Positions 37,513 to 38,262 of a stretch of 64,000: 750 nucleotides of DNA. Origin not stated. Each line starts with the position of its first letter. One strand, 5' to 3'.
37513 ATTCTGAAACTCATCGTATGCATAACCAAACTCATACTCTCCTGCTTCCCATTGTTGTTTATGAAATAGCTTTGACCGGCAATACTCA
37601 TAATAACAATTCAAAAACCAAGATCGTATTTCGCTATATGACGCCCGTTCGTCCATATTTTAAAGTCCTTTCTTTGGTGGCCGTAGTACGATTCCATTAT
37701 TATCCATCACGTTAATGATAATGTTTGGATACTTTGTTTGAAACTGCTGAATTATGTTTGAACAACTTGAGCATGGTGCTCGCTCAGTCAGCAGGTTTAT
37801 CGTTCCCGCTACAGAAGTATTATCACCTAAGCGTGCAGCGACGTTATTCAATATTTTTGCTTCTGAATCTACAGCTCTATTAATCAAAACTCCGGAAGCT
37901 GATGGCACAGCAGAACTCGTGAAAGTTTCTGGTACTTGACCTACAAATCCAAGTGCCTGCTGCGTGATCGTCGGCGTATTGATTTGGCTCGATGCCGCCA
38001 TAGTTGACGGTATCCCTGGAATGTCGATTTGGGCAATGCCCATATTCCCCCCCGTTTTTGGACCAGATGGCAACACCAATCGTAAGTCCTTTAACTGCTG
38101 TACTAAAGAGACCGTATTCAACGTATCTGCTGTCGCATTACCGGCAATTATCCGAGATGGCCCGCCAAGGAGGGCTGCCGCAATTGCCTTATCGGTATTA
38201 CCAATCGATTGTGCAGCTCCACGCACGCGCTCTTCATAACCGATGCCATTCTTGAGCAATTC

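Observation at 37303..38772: CdiA C-terminal domain of unrecognised type after a VEANN (VENN-variant) junction; carries two PC-x(2-3)-C motifs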

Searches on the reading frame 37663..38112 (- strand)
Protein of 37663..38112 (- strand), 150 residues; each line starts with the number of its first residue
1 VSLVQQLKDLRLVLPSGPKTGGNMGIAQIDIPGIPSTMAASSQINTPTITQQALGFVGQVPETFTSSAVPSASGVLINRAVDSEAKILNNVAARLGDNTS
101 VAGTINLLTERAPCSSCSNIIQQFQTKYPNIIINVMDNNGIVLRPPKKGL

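Call 31: search_solved_structures(query=A1, max_evalue=10, show_alignments=3)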
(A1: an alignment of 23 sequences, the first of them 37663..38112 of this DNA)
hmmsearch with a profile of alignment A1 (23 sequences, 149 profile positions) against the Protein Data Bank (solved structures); distinct sequences matched with E-value up to 10: 8.
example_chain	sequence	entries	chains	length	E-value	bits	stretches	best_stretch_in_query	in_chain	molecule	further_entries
5mk9_A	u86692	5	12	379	0.26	14.3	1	101-139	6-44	MalE1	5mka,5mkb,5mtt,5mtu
6cng_A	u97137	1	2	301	0.34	13.9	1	43-142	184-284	Fatty Acid Kinase (Fak) B3 protein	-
5m28_A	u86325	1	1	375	0.41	13.6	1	101-139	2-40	MalE1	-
6p40_A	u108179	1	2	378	0.93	12.5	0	113-137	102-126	Apolipoprotein B mRNA editing enzyme, catalytic peptide-like 3G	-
8tvc_A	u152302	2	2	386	0.99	12.4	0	113-137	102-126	DNA dC->dU-editing enzyme APOBEC-3G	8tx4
7uu3_A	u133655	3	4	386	0.99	12.4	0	113-137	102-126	DNA dC->dU-editing enzyme APOBEC-3G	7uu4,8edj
6p3x_A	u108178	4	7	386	1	12.4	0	113-137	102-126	Apolipoprotein B mRNA editing enzyme, catalytic peptide-like 3G | DNA dC->dU-editing enzyme APOBEC-3G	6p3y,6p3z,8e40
7uu5_A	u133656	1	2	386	1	12.4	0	113-137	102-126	DNA dC->dU-editing enzyme APOBEC-3G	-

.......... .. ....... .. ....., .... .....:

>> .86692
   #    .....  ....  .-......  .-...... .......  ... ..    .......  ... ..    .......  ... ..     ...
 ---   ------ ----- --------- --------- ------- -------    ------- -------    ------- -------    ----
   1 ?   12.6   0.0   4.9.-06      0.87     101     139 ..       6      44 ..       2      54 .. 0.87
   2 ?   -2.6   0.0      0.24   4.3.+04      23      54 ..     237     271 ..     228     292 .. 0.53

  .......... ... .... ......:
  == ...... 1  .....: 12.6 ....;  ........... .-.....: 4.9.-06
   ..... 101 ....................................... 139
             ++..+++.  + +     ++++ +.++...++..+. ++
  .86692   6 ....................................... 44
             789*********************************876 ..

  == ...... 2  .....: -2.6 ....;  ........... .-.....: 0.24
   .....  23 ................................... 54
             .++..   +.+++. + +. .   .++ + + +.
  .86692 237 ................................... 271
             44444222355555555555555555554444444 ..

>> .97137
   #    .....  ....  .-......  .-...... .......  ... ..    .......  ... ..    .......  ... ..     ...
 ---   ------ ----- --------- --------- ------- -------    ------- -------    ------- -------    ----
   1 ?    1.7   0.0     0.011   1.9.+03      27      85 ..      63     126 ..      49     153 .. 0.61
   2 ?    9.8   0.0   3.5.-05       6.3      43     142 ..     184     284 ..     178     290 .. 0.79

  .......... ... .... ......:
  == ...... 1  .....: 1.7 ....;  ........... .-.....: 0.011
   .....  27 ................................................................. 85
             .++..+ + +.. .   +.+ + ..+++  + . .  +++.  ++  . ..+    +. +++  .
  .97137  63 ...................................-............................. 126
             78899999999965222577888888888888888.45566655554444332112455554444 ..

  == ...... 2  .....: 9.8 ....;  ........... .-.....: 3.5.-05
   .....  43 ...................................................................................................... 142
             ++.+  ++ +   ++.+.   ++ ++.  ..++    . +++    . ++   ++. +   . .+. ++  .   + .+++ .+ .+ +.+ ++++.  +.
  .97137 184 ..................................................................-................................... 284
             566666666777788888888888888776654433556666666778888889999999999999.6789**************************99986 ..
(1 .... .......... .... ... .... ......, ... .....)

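Call 35: predict_structure(alignment_id=A1)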
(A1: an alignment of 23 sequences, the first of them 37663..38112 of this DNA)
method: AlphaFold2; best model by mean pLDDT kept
length: 150 residues; sequences in the alignment: 23
mean_pLDDT: 88.5   pTM: 0.85
mean pLDDT of the five models: 88.5, 87.5, 86.7, 86.3, 85.8
residues with pLDDT >= 90: 94; 70-90: 45; 50-70: 9; < 50: 2
segments of 3 or more residues with pLDDT < 50: none
pLDDT, mean of each block of 10 residues (from residue 1): 90 90 94 97 95 96 79 76 93 96 95 78 94 89 63
secondary structure, 60 per line:
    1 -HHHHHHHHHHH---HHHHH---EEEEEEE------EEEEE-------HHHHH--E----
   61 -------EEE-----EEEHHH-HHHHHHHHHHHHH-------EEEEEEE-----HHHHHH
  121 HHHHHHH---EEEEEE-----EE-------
elements in order: H2-12 H16-20 E24-30 E37-41 H49-53 E68-70 E76-78 H83-95 E103-109 H115-127 E131-136

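Call 38: find_related_loci(query=A1, collection=genome_contigs, flank=2500)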
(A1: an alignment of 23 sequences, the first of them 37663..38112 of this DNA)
Query A1 (150 aa) in genome_contigs; peptide patterns used: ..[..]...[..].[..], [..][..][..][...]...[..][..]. (x = any residue, [..] = any of these).
68 stretches matched a pattern; 33 encode a relative of the query (tblastn E <= 1e-3); 33 distinct loci.
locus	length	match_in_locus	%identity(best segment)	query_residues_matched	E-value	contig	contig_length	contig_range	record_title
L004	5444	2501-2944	70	2-149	2e-70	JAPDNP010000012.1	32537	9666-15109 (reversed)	Neisseriaceae bacterium JH1-16 contig12, whole genome shotgun sequence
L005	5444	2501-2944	70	3-149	1e-64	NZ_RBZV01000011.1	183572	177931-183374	Trinickia fusca strain 7MK8-2 scaffold11, whole genome shotgun sequence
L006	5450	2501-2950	64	1-149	1e-64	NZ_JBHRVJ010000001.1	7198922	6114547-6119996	Rugamonas sp. CCM 8940 GCM70018930_2, whole genome shotgun sequence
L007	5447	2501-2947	67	3-149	8e-63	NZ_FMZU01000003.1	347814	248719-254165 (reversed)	Variovorax sp. CF079, whole genome shotgun sequence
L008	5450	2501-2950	66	2-149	4e-62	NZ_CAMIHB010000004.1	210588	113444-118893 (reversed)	MAG: uncultured Rhodoferax sp. isolate ol8bDytMBR_bin.36.MAG NODE_15_length_210588_cov_76.796887, whole genome shotgun s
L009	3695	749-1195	65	2-149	6e-61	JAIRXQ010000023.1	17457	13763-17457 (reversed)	MAG: Azoarcus sp. isolate Gsp477_bin173 k119_6790285, whole genome shotgun sequence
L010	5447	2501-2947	65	3-150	1e-60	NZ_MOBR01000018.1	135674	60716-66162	Pseudomonas frederiksbergensis strain 38F7 38F7_contig_23, whole genome shotgun sequence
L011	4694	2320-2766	60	2-150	2e-58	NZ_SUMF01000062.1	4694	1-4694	Chitiniphilus eburneus strain HX-2-15 HX-2-15_scaffold62, whole genome shotgun sequence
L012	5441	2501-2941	62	2-148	3e-58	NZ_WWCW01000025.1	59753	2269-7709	Duganella vulcania strain FT82W NODE_25_length_59753_cov_25.333294_25, whole genome shotgun sequence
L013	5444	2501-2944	64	2-149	2e-58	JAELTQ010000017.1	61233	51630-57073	Dyella sp. ASV24 NODE_17_length_61282_cov_14.250936, whole genome shotgun sequence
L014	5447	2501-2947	63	1-148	5e-58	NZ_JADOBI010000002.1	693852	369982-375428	Rahnella laticis strain SAP-17 contig2, whole genome shotgun sequence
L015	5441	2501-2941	50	2-148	5e-50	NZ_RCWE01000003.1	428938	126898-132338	Photorhabdus akhurstii strain DSM 15138 scaffold_0003, whole genome shotgun sequence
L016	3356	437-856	46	1-147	6e-37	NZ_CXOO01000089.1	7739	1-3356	Limnohabitans sp. DM1, whole genome shotgun sequence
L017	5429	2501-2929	46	1-147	1e-36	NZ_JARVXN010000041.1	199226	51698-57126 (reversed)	Mitsuaria sp. CC2 contig41, whole genome shotgun sequence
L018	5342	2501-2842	48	1-130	7e-36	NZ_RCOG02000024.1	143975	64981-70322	Cupriavidus sp. U2 chromosome 1 map unlocalized Chr01_contig_017, whole genome shotgun sequence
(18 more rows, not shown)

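Call 56: search_protein_representatives(alignment_id=A1)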
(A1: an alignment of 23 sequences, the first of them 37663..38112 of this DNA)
Query: 23 sequences, 149 profile positions. Proteins with E-value up to 0.001 (for the whole library): 1744; up to 1e-10: 708; up to 1e-30: 95. The best 150 are listed.
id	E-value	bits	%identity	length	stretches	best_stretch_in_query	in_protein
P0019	1.3e-72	258.7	-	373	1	2-148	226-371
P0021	1.4e-72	258.6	-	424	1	2-147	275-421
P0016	4.5e-71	253.7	-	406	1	2-147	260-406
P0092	1.1e-70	252.5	-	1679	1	2-148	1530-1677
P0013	9.7e-70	249.4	-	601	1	2-148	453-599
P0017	2.4e-69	248.1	-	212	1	2-148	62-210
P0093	2.0e-68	245.1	-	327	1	2-148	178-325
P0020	2.0e-67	241.9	-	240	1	2-148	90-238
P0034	5.0e-67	240.6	-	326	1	2-148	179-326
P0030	1.4e-66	239.1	-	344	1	2-148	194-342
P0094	2.4e-66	238.4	-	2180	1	2-148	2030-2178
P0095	4.5e-64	231.0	-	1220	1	2-148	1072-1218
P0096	8.0e-64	230.2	-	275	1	2-148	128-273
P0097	2.1e-61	222.3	-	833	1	2-148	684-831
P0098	5.4e-60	217.8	-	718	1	3-148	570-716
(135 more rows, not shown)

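Call 64: fold_search(model_id=the predicted structure, library=pdb)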
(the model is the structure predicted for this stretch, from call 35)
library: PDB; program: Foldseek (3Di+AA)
matches with E <= 10: 411; with E <= 0.001: 1
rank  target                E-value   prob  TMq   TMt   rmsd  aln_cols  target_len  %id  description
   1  5w45_A                7.7e-04  1.00  0.44  0.37   8.7       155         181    8  Crystal structure of APOBEC3H (released 2018-03-14)
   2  5w3v_B                1.6e-03  1.00  0.45  0.38   7.1       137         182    6  Crystal Structure of macaque APOBEC3H in complex with RNA (released 2017-10-25)
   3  5w3v_D                1.6e-03  1.00  0.44  0.37   7.6       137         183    6  Crystal Structure of macaque APOBEC3H in complex with RNA (released 2017-10-25)
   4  5z98_A                2.4e-03  1.00  0.46  0.39   7.1       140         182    9  Crystal Structure of the Primate APOBEC3H Dimer mediated by RNA Duplex (released 2018-08-15)
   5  8cx0_A                3.6e-03  1.00  0.44  0.19   6.9       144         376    6  Cryo-EM structure of human APOBEC3G/HIV-1 Vif/CBFbeta/ELOB/ELOC monomeric complex (released 2023-02-15)
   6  3vow_A                4.3e-03  0.99  0.43  0.36   5.7       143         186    8  Crystal Structure of the Human APOBEC3C having HIV-1 Vif-binding Interface (released 2012-10-03)
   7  5w3v_C                4.6e-03  1.00  0.44  0.37   7.2       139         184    7  Crystal Structure of macaque APOBEC3H in complex with RNA (released 2017-10-25)
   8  9e93_A                4.9e-03  1.00  0.45  0.39   6.5       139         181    9  Structural Insights into HIV-1 Vif-Mediated Ubiquitination and Degradation of APOBEC3H (released 2026-03-11)
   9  5k82_A                7.2e-03  0.99  0.43  0.35   6.5       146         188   11  Crystal Structure of a Primate APOBEC3G N-Terminal Domain (released 2016-08-10)
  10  8fvi_A                8.2e-03  1.00  0.45  0.38   6.7       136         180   11  Human APOBEC3H bound to HIV-1 Vif in complex with CBF-beta, ELOB, ELOC, and CUL5 (released 2023-09-06)
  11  6b0b_A                8.8e-03  1.00  0.48  0.40   5.6       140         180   11  Crystal structure of human APOBEC3H (released 2017-10-25)
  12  9e9v_B                8.8e-03  0.99  0.44  0.37   7.5       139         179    9  Structural Insights into HIV-1 Vif-Mediated Ubiquitination and Degradation of APOBEC3H (released 2026-03-11)
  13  5w3v_A                1.0e-02  0.99  0.43  0.36   7.9       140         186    8  Crystal Structure of macaque APOBEC3H in complex with RNA (released 2017-10-25)
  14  8tvc_A                1.2e-02  0.99  0.44  0.19   6.3       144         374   10  Crystal structure of rA3G-ssDNA-AA (released 2024-11-06)
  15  5k81_A                1.4e-02  0.99  0.44  0.35   6.9       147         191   10  Crystal Structure of a Primate APOBEC3G N-Terminal Domain (released 2016-08-10)
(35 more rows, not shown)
